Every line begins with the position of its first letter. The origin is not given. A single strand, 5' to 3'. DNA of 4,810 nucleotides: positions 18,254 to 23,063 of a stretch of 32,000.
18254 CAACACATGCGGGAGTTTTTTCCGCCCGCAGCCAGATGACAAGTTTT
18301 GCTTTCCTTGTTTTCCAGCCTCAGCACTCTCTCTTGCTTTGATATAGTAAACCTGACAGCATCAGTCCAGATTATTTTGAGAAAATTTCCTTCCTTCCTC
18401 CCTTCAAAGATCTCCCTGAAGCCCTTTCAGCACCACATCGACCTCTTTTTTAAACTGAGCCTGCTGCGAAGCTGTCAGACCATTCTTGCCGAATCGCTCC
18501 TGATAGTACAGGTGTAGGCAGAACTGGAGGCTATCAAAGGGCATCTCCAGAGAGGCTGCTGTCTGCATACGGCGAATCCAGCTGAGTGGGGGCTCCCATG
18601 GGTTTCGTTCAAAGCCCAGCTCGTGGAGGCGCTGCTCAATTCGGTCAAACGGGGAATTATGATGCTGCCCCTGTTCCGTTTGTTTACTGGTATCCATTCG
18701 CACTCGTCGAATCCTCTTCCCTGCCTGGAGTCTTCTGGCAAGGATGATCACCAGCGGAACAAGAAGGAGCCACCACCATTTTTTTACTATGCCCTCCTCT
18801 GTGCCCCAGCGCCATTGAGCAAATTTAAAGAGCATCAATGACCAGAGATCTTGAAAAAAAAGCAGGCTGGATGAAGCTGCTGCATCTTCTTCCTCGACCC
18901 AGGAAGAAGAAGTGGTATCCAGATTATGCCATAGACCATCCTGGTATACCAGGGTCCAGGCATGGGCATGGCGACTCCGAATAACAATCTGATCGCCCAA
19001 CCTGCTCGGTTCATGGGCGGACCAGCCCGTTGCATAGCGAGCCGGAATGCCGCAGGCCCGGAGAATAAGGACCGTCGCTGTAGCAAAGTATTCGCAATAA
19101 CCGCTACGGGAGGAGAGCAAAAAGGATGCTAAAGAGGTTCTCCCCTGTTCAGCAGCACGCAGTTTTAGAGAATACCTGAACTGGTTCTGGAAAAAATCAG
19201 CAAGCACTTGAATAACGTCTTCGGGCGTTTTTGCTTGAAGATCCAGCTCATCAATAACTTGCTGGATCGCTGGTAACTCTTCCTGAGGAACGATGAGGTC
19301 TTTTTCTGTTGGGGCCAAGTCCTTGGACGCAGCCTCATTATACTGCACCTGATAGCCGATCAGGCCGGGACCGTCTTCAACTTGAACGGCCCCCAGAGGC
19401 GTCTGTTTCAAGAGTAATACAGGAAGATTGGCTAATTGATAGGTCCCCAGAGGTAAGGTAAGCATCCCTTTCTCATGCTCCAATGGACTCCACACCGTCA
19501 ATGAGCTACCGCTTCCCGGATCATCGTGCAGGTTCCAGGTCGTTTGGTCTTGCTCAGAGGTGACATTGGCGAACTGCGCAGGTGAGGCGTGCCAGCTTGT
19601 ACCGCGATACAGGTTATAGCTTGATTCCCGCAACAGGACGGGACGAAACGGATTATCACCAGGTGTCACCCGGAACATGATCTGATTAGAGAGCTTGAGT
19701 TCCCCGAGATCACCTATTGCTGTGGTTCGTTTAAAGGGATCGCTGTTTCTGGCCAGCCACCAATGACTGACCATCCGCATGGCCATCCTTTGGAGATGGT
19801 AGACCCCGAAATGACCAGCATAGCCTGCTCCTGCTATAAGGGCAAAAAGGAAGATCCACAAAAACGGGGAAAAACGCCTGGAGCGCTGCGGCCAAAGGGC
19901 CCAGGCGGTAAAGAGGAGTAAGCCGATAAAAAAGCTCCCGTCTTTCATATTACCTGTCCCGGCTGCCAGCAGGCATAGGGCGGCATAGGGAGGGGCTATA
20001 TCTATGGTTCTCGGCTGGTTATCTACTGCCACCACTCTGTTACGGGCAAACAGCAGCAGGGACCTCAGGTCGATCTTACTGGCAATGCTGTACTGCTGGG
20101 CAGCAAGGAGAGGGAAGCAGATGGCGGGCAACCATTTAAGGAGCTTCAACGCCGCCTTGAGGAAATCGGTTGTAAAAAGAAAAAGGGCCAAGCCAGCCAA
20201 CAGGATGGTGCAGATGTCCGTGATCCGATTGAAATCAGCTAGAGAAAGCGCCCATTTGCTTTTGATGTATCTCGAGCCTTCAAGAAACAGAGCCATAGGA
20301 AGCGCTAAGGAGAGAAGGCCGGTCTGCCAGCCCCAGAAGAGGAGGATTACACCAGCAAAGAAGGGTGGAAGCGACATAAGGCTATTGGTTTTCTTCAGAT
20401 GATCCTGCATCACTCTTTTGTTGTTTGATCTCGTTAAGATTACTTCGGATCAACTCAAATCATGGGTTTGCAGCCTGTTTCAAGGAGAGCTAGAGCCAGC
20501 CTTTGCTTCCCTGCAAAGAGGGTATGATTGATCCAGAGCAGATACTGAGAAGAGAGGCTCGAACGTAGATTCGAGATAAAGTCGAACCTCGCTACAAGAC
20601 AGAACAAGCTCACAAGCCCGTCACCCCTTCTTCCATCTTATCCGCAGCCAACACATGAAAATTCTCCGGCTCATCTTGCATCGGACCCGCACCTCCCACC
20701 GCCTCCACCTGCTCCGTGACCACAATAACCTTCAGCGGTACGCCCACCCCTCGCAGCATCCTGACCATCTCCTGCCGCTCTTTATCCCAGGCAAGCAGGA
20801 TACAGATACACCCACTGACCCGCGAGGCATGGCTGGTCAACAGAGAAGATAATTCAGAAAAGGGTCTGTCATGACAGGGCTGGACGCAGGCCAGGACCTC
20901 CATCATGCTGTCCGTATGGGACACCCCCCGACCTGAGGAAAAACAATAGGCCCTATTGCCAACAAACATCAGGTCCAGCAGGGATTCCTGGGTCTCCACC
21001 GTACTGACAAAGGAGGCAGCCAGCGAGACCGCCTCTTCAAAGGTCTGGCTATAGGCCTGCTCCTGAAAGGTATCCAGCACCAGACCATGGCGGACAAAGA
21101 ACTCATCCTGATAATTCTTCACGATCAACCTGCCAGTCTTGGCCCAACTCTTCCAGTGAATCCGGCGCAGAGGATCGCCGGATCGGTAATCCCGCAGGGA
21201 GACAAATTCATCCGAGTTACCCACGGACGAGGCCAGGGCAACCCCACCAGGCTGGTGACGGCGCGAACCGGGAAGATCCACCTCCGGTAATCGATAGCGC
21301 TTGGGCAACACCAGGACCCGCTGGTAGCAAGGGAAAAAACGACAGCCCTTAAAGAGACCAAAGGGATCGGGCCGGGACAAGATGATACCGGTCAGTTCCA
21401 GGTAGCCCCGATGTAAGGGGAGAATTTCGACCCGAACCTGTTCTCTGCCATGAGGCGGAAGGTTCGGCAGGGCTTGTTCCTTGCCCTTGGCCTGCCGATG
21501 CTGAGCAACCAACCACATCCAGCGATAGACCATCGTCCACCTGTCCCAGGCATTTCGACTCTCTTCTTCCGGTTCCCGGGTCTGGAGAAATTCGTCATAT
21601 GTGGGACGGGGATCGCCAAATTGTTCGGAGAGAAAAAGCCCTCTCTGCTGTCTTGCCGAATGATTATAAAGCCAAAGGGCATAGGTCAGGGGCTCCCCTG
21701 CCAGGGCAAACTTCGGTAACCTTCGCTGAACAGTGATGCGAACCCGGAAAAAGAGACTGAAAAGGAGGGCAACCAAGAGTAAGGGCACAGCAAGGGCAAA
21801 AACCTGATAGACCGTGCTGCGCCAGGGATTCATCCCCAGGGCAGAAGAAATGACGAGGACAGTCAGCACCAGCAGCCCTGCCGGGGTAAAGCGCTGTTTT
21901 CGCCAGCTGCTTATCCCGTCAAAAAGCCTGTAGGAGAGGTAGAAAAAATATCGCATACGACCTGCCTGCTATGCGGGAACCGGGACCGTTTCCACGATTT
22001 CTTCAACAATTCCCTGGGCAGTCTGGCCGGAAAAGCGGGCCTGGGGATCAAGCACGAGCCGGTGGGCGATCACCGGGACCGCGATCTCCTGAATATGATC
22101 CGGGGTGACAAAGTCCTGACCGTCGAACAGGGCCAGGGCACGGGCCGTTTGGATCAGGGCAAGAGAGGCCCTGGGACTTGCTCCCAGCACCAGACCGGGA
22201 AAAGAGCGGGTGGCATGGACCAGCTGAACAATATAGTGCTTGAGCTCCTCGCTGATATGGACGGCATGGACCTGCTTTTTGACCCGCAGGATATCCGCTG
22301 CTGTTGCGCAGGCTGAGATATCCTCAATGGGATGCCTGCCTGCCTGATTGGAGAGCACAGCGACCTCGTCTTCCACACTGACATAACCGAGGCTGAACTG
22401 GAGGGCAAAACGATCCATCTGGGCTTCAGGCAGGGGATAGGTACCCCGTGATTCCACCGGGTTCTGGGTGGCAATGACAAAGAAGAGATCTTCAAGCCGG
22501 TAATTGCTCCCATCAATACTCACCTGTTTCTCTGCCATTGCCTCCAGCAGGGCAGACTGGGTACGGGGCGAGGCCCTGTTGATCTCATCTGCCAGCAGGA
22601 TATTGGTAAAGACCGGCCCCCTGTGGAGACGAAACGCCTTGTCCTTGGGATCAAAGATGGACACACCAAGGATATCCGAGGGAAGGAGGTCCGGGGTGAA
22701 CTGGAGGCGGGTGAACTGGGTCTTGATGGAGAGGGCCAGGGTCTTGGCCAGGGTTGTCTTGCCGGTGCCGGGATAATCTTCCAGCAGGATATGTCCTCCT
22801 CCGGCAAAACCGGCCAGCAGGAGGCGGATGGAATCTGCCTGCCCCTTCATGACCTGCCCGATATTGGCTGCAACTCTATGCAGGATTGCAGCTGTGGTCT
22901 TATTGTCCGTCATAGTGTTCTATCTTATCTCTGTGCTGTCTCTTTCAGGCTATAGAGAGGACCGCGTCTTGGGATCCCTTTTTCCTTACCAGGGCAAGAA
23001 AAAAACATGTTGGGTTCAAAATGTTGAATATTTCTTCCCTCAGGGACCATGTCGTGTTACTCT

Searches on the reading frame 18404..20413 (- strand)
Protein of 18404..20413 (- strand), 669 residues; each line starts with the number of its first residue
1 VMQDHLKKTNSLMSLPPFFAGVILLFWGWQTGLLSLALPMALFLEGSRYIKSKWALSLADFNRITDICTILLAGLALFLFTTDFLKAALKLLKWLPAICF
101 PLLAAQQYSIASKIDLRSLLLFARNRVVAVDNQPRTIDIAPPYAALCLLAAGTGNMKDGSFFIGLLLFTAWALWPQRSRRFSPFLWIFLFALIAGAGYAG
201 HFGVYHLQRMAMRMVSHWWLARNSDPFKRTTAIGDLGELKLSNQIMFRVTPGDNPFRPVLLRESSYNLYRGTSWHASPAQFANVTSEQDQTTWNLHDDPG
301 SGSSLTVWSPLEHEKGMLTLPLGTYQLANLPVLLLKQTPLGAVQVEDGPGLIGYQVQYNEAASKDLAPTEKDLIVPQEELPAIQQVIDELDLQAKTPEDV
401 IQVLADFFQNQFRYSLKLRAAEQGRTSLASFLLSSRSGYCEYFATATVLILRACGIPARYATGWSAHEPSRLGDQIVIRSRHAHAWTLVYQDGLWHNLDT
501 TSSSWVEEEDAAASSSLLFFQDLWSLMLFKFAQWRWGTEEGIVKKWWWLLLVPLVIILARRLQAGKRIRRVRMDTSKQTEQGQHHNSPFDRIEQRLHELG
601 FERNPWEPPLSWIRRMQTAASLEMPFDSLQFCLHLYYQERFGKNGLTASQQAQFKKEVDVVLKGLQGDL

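Call 8: search_protein_families(library=pfam, proteins=[window:18404-20413:-], max_evalue=0.001)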
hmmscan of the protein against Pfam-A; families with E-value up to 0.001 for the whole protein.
window:18404-20413:- (669 aa): 2 families
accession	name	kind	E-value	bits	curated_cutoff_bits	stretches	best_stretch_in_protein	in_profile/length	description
PF01841.26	Transglut_core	-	1.1e-18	68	23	1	386-499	3-107/108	Transglutaminase-like superfamily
PF13559.11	DUF4129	-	0.00016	22.1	24.8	1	590-654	3-64/69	Domain of unknown function (DUF4129)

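Call 38: search_protein_families(library=ncbifam, proteins=[window:18404-20413:-], max_evalue=1e-8)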
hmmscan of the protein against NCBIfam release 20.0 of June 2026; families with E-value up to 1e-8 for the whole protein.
window:18404-20413:- (669 aa): 0 families

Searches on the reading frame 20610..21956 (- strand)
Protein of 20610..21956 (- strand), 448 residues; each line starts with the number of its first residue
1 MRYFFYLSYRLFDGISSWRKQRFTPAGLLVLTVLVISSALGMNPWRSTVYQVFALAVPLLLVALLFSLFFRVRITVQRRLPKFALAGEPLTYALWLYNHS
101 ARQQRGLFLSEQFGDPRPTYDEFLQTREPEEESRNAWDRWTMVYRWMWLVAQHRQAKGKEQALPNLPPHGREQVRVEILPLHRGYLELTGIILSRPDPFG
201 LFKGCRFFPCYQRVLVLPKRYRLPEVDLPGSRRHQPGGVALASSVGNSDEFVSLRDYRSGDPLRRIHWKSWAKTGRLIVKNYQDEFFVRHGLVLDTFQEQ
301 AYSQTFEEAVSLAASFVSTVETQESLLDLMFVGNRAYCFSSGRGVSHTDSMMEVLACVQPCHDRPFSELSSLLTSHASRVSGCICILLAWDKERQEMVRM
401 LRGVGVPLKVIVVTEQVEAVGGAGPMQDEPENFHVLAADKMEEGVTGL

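Call 8: search_protein_families(library=pfam, proteins=[window:20610-21956:-], max_evalue=0.001)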
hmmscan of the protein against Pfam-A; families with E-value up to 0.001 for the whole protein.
window:20610-21956:- (448 aa): 1 family
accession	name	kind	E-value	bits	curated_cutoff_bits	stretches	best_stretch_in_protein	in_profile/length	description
PF01882.25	DUF58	-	2.5e-09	37.1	23.4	1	254-365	2-118/216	Protein of unknown function DUF58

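Call 38: search_protein_families(library=ncbifam, proteins=[window:20610-21956:-], max_evalue=1e-8)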
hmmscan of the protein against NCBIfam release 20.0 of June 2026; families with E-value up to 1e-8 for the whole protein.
window:20610-21956:- (448 aa): 0 families

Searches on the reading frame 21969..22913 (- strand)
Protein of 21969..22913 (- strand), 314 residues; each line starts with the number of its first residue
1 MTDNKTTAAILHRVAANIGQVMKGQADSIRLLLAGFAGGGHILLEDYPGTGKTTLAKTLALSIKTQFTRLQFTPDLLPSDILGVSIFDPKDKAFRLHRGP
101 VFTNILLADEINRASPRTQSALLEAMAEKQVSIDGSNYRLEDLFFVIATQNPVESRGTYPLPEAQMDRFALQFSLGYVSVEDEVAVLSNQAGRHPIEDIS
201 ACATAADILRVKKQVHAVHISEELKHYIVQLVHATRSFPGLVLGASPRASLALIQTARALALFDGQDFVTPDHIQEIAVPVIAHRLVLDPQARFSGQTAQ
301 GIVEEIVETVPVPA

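Call 8: search_protein_families(library=pfam, proteins=[window:21969-22913:-], max_evalue=0.001)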
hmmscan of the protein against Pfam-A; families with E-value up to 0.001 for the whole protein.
window:21969-22913:- (314 aa): 8 families
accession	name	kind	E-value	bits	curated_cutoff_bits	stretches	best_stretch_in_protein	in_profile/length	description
PF07726.17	AAA_3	-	2.2e-62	209.2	27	1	41-170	1-130/131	ATPase family associated with various cellular activities (AAA)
PF17863.7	AAA_lid_2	-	7e-24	83.8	22.7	1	234-306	2-74/74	AAA lid domain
PF07728.20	AAA_5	-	1.7e-11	44.7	22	1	42-169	2-139/139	AAA domain (dynein-related subfamily)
PF00004.35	AAA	-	5.9e-07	30.4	21.2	1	47-152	6-111/131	ATPase family associated with various cellular activities (AAA)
PF01078.27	Mg_chelatase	-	3.1e-05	23.9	20.3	0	22-60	5-43/207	Magnesium chelatase, subunit ChlI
PF20030.5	bpMoxR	-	5.7e-05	22.7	27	1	12-188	4-179/205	MoxR domain in the MoxR-vWA-beta-propeller ternary systems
PF00493.29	MCM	-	0.00014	21.5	23.3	1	38-156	56-177/224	MCM P-loop domain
PF05496.18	RuvB_N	-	0.00024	21.3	27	0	41-133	35-115/159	Holliday junction DNA helicase RuvB P-loop domain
